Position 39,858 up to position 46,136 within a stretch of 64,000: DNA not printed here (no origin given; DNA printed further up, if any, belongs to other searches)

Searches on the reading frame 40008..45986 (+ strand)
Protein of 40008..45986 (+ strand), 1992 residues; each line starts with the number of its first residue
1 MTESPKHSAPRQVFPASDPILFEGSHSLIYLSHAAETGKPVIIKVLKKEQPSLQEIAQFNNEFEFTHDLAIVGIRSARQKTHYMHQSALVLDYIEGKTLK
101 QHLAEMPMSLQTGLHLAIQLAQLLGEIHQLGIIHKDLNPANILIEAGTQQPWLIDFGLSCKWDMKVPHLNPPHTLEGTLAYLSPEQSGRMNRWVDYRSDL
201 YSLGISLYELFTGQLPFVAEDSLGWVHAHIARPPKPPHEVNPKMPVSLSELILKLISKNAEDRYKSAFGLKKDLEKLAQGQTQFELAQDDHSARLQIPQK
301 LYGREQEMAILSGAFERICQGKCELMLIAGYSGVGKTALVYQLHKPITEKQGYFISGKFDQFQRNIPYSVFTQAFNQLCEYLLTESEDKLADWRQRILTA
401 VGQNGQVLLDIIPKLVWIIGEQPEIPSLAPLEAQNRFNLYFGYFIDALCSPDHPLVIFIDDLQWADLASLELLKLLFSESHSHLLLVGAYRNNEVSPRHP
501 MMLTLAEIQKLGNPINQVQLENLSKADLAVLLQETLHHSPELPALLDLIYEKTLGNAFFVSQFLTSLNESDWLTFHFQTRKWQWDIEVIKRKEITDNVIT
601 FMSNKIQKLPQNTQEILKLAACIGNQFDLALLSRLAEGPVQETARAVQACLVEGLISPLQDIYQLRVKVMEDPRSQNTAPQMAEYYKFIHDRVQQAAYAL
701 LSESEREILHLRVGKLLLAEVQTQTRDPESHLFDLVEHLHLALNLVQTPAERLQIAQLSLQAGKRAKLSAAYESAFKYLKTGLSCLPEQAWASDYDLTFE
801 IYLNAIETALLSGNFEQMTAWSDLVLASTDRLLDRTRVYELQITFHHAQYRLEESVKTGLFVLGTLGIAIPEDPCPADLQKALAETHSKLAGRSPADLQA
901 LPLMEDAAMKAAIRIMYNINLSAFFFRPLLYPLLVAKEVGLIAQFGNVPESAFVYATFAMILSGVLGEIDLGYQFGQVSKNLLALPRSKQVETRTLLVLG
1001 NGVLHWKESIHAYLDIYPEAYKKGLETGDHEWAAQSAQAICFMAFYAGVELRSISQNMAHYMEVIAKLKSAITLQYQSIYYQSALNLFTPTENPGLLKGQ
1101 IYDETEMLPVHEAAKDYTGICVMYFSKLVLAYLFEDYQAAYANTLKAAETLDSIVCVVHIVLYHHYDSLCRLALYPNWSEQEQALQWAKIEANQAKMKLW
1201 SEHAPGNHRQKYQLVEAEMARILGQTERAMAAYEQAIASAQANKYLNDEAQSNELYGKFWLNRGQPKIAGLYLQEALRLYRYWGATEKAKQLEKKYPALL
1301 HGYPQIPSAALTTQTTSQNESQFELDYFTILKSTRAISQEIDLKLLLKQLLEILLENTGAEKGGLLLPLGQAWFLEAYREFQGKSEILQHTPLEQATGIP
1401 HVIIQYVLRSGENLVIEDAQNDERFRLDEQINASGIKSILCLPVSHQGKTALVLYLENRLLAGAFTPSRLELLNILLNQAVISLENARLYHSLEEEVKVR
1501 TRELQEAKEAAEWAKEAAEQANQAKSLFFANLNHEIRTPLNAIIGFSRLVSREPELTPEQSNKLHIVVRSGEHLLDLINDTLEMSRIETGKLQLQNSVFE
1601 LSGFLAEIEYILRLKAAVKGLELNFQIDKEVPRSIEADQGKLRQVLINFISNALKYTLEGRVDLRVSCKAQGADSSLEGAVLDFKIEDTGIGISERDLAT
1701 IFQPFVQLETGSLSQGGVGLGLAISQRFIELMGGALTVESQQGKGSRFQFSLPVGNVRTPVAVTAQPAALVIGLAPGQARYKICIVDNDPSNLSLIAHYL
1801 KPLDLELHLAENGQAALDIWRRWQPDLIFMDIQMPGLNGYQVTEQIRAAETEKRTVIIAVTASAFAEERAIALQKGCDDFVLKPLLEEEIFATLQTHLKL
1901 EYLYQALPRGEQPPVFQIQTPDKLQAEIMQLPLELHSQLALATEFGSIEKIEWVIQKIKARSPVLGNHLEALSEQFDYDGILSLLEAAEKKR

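Call 11: search_protein_families(library=pfam, proteins=[window:40008-45986:+], max_evalue=0.001)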
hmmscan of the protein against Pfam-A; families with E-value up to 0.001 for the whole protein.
window:40008-45986:+ (1992 aa): 14 families
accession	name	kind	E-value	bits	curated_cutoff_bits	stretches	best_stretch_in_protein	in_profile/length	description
PF13191.12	AAA_16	-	5.1e-45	154.4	32.6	1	300-487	1-167/167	AAA ATPase domain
PF00069.31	Pkinase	-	1.8e-32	113.2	31.7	1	23-265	9-253/263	Protein kinase domain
PF02518.31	HATPase_c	-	9.5e-26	90.9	26.4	1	1638-1754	2-109/111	Histidine kinase-, DNA gyrase B-, and HSP90-like ATPase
PF00072.30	Response_reg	-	4.8e-24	85.1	30.2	1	1783-1894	1-110/111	Response regulator receiver domain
PF00512.31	HisKA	-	1.4e-18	67.1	26.9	1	1524-1590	1-66/66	His Kinase A (phospho-acceptor) domain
PF07714.23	PK_Tyr_Ser-Thr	-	7.7e-18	65.2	23.1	1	29-264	15-249/258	Protein tyrosine and serine/threonine kinase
PF01590.32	GAF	-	9.5e-13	49.3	22.4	1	1342-1484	1-133/133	GAF domain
PF13185.12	GAF_2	-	1.9e-09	38.3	28.6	1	1342-1485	3-136/136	GAF domain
PF06293.20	Kdo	-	5.4e-06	26.4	21.3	1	75-156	80-166/207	Lipopolysaccharide kinase (Kdo/WaaP) family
PF03109.22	ABC1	-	5.5e-06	26.1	22.9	1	82-165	138-220/244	ABC1 atypical kinase-like domain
PF13401.12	AAA_22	-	7.2e-06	26.8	27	1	323-490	5-124/130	AAA domain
PF19974.5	TCAD9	-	2.9e-05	23.9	40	1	128-156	295-321/429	Ternary complex associated domain 9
PF01636.29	APH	-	0.00026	21.3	23.2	0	130-160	168-198/239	Phosphotransferase enzyme family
PF23198.2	PDE8A_N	-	0.00073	19.9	29.6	0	1803-1871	33-102/147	PDE8A-like, N-terminal domain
